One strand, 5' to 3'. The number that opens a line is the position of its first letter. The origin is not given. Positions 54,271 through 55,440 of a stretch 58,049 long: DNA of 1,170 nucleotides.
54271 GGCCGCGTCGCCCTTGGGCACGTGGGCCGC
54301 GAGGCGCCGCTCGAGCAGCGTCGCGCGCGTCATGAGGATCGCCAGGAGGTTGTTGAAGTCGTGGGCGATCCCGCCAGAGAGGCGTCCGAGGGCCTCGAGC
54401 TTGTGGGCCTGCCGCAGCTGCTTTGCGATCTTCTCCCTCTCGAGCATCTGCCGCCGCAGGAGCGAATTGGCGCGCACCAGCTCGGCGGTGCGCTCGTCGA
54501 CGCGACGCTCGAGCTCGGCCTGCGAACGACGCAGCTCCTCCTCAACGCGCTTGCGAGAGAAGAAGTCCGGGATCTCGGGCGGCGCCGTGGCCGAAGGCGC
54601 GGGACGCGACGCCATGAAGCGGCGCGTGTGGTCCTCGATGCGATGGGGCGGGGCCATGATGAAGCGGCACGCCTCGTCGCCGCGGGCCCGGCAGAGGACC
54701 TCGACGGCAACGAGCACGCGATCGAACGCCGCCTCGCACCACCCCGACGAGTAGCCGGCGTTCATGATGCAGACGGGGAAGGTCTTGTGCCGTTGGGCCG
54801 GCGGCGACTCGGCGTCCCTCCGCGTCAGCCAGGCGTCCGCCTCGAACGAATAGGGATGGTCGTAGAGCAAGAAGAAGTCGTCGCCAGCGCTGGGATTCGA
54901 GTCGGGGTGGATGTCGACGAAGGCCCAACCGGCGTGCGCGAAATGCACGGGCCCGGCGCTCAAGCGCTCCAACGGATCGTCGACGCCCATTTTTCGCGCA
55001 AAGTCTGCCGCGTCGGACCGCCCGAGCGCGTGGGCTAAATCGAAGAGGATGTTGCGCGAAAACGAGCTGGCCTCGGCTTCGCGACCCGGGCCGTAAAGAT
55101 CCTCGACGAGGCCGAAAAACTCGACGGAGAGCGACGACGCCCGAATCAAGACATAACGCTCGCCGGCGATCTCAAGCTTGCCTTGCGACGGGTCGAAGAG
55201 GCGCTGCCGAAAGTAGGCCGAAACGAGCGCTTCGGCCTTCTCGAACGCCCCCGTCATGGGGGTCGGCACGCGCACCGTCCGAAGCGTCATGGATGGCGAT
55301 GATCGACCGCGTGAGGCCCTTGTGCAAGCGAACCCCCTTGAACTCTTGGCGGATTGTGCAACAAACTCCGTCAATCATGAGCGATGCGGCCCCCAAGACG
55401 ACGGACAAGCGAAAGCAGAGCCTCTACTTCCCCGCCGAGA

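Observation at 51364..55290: Orphan flavin-dependent-halogenase-family gene next to a hybrid kinase with an aromatic-effector (V4R/XylR-N-like) sensor domain, adjacent to hppD/hmgA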

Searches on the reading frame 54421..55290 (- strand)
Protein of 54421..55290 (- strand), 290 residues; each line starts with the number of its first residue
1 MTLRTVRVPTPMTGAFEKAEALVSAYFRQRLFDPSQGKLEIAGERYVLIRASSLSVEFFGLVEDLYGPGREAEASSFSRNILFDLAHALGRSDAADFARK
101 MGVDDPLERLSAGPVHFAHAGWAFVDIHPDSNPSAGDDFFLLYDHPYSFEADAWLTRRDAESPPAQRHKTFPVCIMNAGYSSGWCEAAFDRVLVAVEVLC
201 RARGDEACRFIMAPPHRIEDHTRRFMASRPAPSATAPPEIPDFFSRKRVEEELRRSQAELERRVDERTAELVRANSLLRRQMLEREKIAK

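Call 19: find_homologous_proteins(query=window:54421-55290:-, max_evalue=0.001)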
Query window:54421-55290:- (290 aa): 1614 proteins with E <= 0.001 among 6399 candidates; the best 120 are listed.
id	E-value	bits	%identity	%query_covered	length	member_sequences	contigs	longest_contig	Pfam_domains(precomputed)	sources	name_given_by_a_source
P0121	1.1e-107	378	59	99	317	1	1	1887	PF06505.17,PF02830.24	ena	-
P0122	2.6e-107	376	61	100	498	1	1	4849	PF02830.24,PF02518.32,PF00512.32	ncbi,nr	ncbi:MAG: hypothetical protein HY720_05275, partial [Planctomycetes bacterium]|nr:hypothetical prote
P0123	9.1e-107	375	63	99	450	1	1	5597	PF02830.24,PF00512.32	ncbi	ncbi:MAG: V4R domain-containing protein, partial [Myxococcota bacterium]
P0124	6.1e-106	372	62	99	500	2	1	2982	PF02830.24,PF02518.32,PF00512.32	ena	-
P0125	3.5e-105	369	62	99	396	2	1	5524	PF02830.24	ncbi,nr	ncbi:MAG TPA: hypothetical protein VFU21_21265, partial [Kofleriaceae bacterium]|nr:hypothetical pro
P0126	5.3e-105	369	60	99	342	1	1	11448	PF02830.24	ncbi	-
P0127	3.5e-103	363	58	99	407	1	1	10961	PF02830.24,PF00512.32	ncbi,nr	ncbi:MAG: XylR N-terminal domain-containing protein, partial [Deltaproteobacteria bacterium]|nr:XylR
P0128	2.5e-102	360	64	88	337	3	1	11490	PF02830.24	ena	-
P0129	3.8e-102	360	60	98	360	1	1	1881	PF06505.17,PF02830.24,PF00512.32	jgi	jgi:two-component system, cell cycle sensor histidine kinase and response regulator CckA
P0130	1.5e-100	354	60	96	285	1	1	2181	PF06505.17,PF02830.24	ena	-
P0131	3.6e-100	353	59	100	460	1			PF00512.32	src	-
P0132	1.2e-99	351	61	92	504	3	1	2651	PF02830.24,PF02518.32,PF00512.32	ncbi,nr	ncbi:MAG: hypothetical protein JNL83_28730, partial [Myxococcales bacterium]|nr:hypothetical protein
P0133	1.2e-99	351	57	99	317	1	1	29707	PF02830.24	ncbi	-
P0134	1.9e-98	347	59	90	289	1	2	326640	PF02830.24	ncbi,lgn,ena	-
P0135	6.0e-98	346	58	96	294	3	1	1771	PF02830.24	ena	-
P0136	1.4e-97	345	60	92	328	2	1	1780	PF02830.24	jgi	-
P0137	2.4e-97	344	59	97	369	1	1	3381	PF06505.17,PF00512.32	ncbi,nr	ncbi:MAG TPA: histidine kinase dimerization/phospho-acceptor domain-containing protein, partial [Hol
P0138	9.9e-97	342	57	94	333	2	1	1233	PF13426.14,PF13188.14,PF02830.24,PF00989.32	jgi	-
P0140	5.3e-95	336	59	91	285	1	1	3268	PF06505.17,PF02830.24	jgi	jgi:PAS domain-containing protein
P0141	7.5e-95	336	56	92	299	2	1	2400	PF02830.24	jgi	-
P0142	1.6e-94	335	60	92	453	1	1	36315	PF02830.24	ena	-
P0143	6.4e-94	333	52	98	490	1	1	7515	PF13426.14,PF02830.24,PF08448.17,PF00989.32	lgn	-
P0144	8.1e-94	332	59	90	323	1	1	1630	PF06505.17,PF02830.24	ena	-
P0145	1.3e-93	332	60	87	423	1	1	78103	PF02830.24,PF00512.32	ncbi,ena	-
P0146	1.5e-93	331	51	98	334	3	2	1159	PF02830.24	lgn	-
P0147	2.6e-93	331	57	93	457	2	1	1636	PF08447.19,PF13426.14,PF13188.14,PF02830.24,PF08448.17,PF00989.32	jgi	jgi:PAS domain S-box-containing protein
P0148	3.5e-93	330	54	97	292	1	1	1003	PF02830.24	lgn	-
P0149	3.6e-93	330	62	87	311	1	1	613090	PF06505.17,PF02830.24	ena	-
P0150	4.9e-93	330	56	97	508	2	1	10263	PF06505.17,PF02830.24,PF02518.32,PF00512.32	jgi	jgi:signal transduction histidine kinase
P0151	1.4e-92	328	61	87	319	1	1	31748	PF02830.24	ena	-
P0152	2.1e-92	328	60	91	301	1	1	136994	PF02830.24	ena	-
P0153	3.9e-92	327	56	90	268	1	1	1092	PF02830.24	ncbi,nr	ncbi:MAG: XylR N-terminal domain-containing protein, partial [Thermoplasmata archaeon]|nr:XylR N-ter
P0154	6.2e-92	326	55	94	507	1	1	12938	PF06505.17,PF02830.24,PF02518.32,PF00512.32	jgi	jgi:signal transduction histidine kinase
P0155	6.5e-92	326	54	94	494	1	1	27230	PF02830.24,PF02518.32,PF00512.32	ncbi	ncbi:MAG: ATP-binding protein [Pseudomonadota bacterium]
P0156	2.7e-91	324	59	87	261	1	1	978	PF06505.17,PF02830.24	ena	-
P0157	4.3e-91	323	56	96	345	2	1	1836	PF06505.17,PF02830.24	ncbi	ncbi:MAG TPA: PAS domain S-box protein, partial [Vicinamibacteria bacterium]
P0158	1.3e-90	322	58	90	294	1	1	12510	PF02830.24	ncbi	-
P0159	2.8e-90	321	52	100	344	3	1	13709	PF06505.17,PF02830.24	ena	-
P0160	4.0e-90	320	53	98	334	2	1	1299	PF02830.24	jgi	-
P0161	4.7e-90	320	61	79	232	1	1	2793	PF02830.24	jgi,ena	-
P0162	1.1e-89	319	59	86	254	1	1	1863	PF02830.24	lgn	-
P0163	1.6e-89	318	51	99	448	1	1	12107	PF13185.13,PF02830.24,PF01590.33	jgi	jgi:predicted hydrocarbon binding protein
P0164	1.8e-89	318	52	98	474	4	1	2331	PF08447.19,PF13426.14,PF13188.14,PF02830.24,PF08448.17,PF00989.32,PF00990.27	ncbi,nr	ncbi:MAG TPA: PAS domain S-box protein, partial [Thermoanaerobaculia bacterium]|nr:PAS domain S-box 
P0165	6.0e-89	316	51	99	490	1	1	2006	PF06505.17,PF02830.24,PF02518.32,PF00512.32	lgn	-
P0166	7.7e-89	316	53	99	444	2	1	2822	PF08447.19,PF13426.14,PF13188.14,PF02830.24,PF08448.17,PF00989.32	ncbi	ncbi:MAG: hypothetical protein DRG50_09670, partial [Deltaproteobacteria bacterium]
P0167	1.2e-88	315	54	98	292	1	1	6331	PF06505.17,PF02830.24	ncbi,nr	ncbi:MAG: XylR N-terminal domain-containing protein, partial [Myxococcales bacterium]|nr:XylR N-term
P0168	1.7e-88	315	57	86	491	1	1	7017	PF02830.24,PF13581.13,PF02518.32,PF00512.32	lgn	-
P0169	2.1e-88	314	52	97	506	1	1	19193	PF06505.17,PF02830.24,PF02518.32,PF00512.32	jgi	jgi:signal transduction histidine kinase/predicted hydrocarbon binding protein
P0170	2.1e-88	314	52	97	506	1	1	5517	PF06505.17,PF02830.24,PF02518.32,PF00512.32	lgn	-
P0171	2.9e-88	314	53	94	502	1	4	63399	PF06505.17,PF02830.24,PF02518.32,PF00512.32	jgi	jgi:signal transduction histidine kinase/predicted hydrocarbon binding protein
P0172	3.2e-88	314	56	98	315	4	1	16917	PF02830.24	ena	-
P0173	3.5e-88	314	50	92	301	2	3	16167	PF06505.17,PF02830.24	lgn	-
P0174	5.9e-88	313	51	97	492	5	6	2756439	PF02830.24,PF02518.32,PF00512.32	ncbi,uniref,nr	ncbi:ATP-binding protein [Ferrovum myxofaciens]|uniref:histidine kinase n=1 Tax=Ferrovum myxofaciens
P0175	8.7e-88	312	55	94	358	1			PF06505.17,PF02830.24,PF00512.32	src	-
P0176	9.1e-88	312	54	90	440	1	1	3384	PF13185.13,PF06505.17,PF02830.24,PF01590.33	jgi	jgi:predicted hydrocarbon binding protein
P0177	1.3e-87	312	53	89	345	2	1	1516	PF13188.14,PF06505.17,PF02830.24,PF00989.32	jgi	-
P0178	1.9e-87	311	49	100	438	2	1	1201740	PF13185.13,PF02830.24,PF01590.33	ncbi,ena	-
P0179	2.0e-87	311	51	99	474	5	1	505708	PF02830.24,PF00990.27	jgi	jgi:GGDEF domain-containing protein/predicted hydrocarbon binding protein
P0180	5.7e-87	310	51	99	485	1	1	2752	PF02830.24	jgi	jgi:two-component system cell cycle sensor histidine kinase/response regulator CckA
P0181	7.8e-87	309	50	99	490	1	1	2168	PF02830.24,PF02518.32,PF00512.32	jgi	jgi:signal transduction histidine kinase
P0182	4.6e-86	307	50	99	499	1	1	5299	PF02830.24,PF02518.32,PF00512.32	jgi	jgi:signal transduction histidine kinase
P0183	5.6e-86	307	53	94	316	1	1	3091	PF13426.14,PF02830.24,PF08448.17,PF00989.32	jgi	jgi:PAS domain-containing protein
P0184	6.0e-86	306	53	90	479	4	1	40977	PF02830.24,PF02518.32,PF00512.32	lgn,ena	-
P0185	8.0e-86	306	52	96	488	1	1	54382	PF13426.14,PF06505.17,PF02830.24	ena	-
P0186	1.1e-85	305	52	99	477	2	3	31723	PF02830.24,PF00990.27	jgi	-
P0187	1.4e-85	305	49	95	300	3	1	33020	PF06505.17,PF02830.24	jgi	-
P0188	2.4e-85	304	54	87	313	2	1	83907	PF06505.17,PF02830.24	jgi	jgi:two-component system cell cycle sensor histidine kinase/response regulator CckA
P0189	2.7e-85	304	51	99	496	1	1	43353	PF02830.24,PF02518.32,PF00512.32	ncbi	-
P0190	3.2e-85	304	53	97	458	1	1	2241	PF13426.14,PF06505.17,PF02830.24,PF08448.17,PF00989.32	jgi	-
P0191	5.5e-85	303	53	89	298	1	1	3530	PF06505.17,PF02830.24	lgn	-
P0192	5.7e-85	303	47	96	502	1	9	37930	PF02830.24,PF02518.32,PF00512.32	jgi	-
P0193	9.6e-85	302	48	98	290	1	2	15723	PF02830.24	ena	-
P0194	9.8e-85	302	52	91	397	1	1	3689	PF08447.19,PF13426.14,PF13188.14,PF02830.24,PF08448.17,PF00989.32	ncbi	ncbi:MAG: PAS domain S-box protein, partial [Candidatus Hodarchaeota archaeon]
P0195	1.3e-84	302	51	86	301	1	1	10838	PF02830.24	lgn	-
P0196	2.6e-84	301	50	91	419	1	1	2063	PF13426.14,PF06505.17,PF02830.24,PF08448.17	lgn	-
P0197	3.3e-84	301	53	89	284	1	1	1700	PF06505.17,PF02830.24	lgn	-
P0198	3.6e-84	301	54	96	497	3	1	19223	PF13426.14,PF06505.17,PF02830.24,PF08448.17,PF00989.32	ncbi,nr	ncbi:MAG: PAS domain S-box protein, partial [Gammaproteobacteria bacterium]|nr:PAS domain S-box prot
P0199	6.2e-84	300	52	83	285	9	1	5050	PF06505.17,PF02830.24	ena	-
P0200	6.2e-84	300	52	90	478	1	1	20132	PF02830.24,PF02518.32,PF00512.32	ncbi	-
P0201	7.3e-84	300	50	93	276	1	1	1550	PF06505.17,PF02830.24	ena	-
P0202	7.7e-84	299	51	95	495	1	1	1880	PF02830.24,PF02518.32,PF00512.32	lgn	-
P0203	8.1e-84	299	54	88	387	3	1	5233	PF08447.19,PF13426.14,PF13188.14,PF02830.24,PF08448.17,PF00989.32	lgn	-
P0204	1.1e-83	299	52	89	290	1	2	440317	PF06505.17,PF02830.24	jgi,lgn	jgi:predicted hydrocarbon binding protein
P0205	1.1e-83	299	57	85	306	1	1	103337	PF02830.24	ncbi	-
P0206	1.2e-83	299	47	100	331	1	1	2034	PF06505.17,PF02830.24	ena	-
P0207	1.2e-83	299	59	79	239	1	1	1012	PF02830.24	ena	-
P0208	1.3e-83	299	47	99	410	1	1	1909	PF08447.19,PF13426.14,PF13188.14,PF02830.24,PF00989.32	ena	-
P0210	1.9e-83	298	49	95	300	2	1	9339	PF06505.17,PF02830.24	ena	-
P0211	2.3e-83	298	52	89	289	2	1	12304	PF06505.17,PF02830.24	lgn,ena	-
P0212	8.1e-83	296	52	89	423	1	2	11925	PF13426.14,PF02830.24,PF08448.17,PF00989.32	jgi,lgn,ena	-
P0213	9.5e-83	296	50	89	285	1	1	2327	PF06505.17,PF02830.24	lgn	-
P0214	1.0e-82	296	51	97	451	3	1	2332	PF13426.14,PF02830.24,PF08448.17,PF00989.32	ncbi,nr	ncbi:MAG TPA: V4R domain-containing protein, partial [Polyangiaceae bacterium]|nr:V4R domain-contain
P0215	1.1e-82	296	51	99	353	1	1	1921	PF02830.24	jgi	jgi:PAS domain-containing protein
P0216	1.2e-82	296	55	91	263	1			PF06505.17,PF02830.24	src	-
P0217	1.3e-82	295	51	96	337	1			PF02830.24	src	-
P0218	1.4e-82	295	50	99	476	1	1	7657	PF02830.24,PF00990.27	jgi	-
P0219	1.5e-82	295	52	98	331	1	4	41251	PF02830.24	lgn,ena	-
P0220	1.7e-82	295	53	97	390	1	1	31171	PF06505.17,PF02830.24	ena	-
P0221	2.3e-82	295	49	95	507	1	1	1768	PF02830.24,PF02518.32,PF00512.32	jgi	jgi:two-component system cell cycle sensor histidine kinase/response regulator CckA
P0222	2.7e-82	294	50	91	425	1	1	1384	PF08447.19,PF13426.14,PF02830.24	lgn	-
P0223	3.1e-82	294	52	87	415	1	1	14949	PF13426.14,PF13188.14,PF06505.17,PF02830.24,PF00989.32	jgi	jgi:PAS domain S-box-containing protein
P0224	3.9e-82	294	51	96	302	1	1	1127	PF06505.17,PF02830.24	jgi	jgi:two-component system cell cycle sensor histidine kinase/response regulator CckA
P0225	4.4e-82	294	61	76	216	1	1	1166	PF06505.17,PF02830.24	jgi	jgi:two-component system, cell cycle sensor histidine kinase and response regulator CckA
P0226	5.1e-82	293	53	88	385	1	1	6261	PF08447.19,PF13426.14,PF13188.14,PF02830.24,PF08448.17,PF00989.32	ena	-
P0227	5.8e-82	293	50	91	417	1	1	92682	PF08447.19,PF13426.14,PF02830.24,PF08448.17,PF00989.32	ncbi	ncbi:MAG: PAS domain S-box protein [Candidatus Omnitrophota bacterium]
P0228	9.3e-82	293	52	96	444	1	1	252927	PF06505.17,PF02830.24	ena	-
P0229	1.1e-81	292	53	90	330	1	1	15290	PF06505.17,PF02830.24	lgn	-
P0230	1.1e-81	292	50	91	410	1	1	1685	PF13426.14,PF02830.24,PF08448.17,PF00989.32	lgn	-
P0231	1.5e-81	292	50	89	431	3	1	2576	PF13426.14,PF02830.24,PF08448.17,PF00989.32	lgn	-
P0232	1.6e-81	292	61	74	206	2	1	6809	PF06505.17,PF02830.24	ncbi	ncbi:MAG: V4R domain-containing protein, partial [Planctomycetota bacterium]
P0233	1.6e-81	292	54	90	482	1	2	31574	PF06505.17,PF02830.24,PF02518.32,PF07536.21,PF07568.19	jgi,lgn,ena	-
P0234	2.4e-81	291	53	87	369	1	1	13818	PF06505.17,PF02830.24,PF00512.32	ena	-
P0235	2.6e-81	291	49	94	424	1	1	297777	PF02830.24,PF00512.32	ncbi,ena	-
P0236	3.3e-81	291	50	99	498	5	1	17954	PF06505.17,PF02830.24,PF00990.27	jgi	jgi:diguanylate cyclase (GGDEF)-like protein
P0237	3.4e-81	291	47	99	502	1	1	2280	PF02830.24,PF02518.32,PF00512.32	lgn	-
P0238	3.5e-81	291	56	84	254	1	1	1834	PF06505.17,PF02830.24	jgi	-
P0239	4.1e-81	291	62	73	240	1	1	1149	PF02830.24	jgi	jgi:predicted hydrocarbon binding protein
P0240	5.1e-81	290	53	89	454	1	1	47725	PF06505.17,PF02830.24,PF00512.32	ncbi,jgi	ncbi:MAG: histidine kinase dimerization/phospho-acceptor domain-containing protein [Planctomycetota 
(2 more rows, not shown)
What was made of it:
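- On XylR_N + V4R aromatic sensor domain (Pfam PF06505, PF02830): Close homologues carry both families in the precomputed hits (call 19).
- Checked: Close homologues carry precomputed V4R and XylR_N hits (call 19).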

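Call 20: search_solved_structures(query=window:54421-55290:-, max_evalue=10, show_alignments=3)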
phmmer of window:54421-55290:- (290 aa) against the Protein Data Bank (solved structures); distinct sequences matched with E-value up to 10: 7.
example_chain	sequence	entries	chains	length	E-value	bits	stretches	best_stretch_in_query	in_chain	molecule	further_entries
7vqf_A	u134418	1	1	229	5.6e-05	25.9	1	105-227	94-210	Phenol sensing regulator, MopR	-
5kbe_A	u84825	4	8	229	9.5e-05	25.2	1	108-227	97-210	MopR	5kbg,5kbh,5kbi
5fru_A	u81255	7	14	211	0.011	18.4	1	171-232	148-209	Positive phenol-degradative gene regulator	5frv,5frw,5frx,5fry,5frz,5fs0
6iy8_A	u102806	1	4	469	0.032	16.9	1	169-220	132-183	Positive regulator CapR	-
8smw_L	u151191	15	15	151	1.4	11.5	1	104-149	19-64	Ubiquitin-conjugating enzyme E2 D3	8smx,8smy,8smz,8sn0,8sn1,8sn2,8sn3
6ttu_D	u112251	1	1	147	1.5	11.3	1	105-149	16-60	Ubiquitin-conjugating enzyme E2 D2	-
5hhe_D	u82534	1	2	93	7.7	9.1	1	245-286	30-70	Beclin-1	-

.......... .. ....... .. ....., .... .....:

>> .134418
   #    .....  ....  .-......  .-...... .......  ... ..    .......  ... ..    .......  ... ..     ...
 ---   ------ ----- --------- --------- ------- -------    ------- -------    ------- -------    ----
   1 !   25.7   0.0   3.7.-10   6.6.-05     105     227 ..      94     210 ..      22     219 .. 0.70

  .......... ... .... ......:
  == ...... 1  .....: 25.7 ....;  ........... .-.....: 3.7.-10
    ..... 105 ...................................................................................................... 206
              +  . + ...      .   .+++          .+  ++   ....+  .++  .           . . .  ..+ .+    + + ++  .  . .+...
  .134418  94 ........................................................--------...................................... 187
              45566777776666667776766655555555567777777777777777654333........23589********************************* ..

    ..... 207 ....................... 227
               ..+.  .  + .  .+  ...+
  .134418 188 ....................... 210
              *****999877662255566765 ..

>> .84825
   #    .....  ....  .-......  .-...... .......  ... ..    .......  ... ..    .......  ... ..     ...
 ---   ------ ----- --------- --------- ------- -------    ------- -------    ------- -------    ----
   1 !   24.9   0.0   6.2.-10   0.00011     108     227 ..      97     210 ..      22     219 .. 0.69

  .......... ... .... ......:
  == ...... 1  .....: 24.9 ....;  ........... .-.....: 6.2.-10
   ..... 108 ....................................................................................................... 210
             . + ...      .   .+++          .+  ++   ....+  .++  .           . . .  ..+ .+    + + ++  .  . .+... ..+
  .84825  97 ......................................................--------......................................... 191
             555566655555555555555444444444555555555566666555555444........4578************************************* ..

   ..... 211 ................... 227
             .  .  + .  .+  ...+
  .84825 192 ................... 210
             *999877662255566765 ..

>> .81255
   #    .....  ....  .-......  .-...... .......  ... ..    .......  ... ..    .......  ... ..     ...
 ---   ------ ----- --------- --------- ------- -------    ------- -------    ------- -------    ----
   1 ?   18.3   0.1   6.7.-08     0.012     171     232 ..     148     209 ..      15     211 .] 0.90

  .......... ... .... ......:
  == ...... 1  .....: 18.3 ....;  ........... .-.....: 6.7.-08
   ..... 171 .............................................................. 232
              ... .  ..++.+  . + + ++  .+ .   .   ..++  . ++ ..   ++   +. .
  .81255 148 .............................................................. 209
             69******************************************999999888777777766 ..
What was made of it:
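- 54586..55290 (-): Sensor module (residues 1-235) with a fold like the PoxR, MopR and DmpR sensor domains. The putative Zn ligands are C174, E197, C200 and C208. phmmer against MopR, E 5.6e-5, with C/E/C/C aligned to the conserved C/E/C/C columns of MopR, which I take to be its Zn site (call 20).
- On XylR_N + V4R aromatic sensor domain: C174, E197, C200 and C208 align with the corresponding conserved C/E/C/C columns of MopR (call 20).
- Checked: phmmer against the PDB finds MopR at E 5.6e-5, then PoxR and CapR (a DmpR-type regulator) (call 20).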

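Call 38: predict_structure(alignment_id=A3)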
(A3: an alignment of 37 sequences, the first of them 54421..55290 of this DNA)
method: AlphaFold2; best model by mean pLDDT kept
length: 290 residues; sequences in the alignment: 37
mean_pLDDT: 89.0   pTM: 0.82
mean pLDDT of the five models: 89.0, 88.7, 87.7, 87.7, 86.7
residues with pLDDT >= 90: 195; 70-90: 70; 50-70: 25; < 50: 0
segments of 3 or more residues with pLDDT < 50: none
pLDDT, mean of each block of 10 residues (from residue 1): 89 95 91 82 69 80 95 92 92 91 92 92 94 95 95 79 67 91 96 95 93 95 91 67 80 92 98 98 97
secondary structure, 60 per line:
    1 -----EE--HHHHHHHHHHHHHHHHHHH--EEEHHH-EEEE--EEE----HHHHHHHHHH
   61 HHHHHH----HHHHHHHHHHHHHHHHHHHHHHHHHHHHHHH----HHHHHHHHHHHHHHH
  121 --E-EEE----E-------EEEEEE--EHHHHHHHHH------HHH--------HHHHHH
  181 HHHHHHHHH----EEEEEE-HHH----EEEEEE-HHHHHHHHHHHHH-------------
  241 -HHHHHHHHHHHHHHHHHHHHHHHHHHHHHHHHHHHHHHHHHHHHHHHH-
elements in order: H10-28 E31-33 E38-41 E44-46 H51-66 H71-101 H106-120 E125-127 E140-145 H149-157 H175-189 E194-199 E208-213 H215-227 H242-289
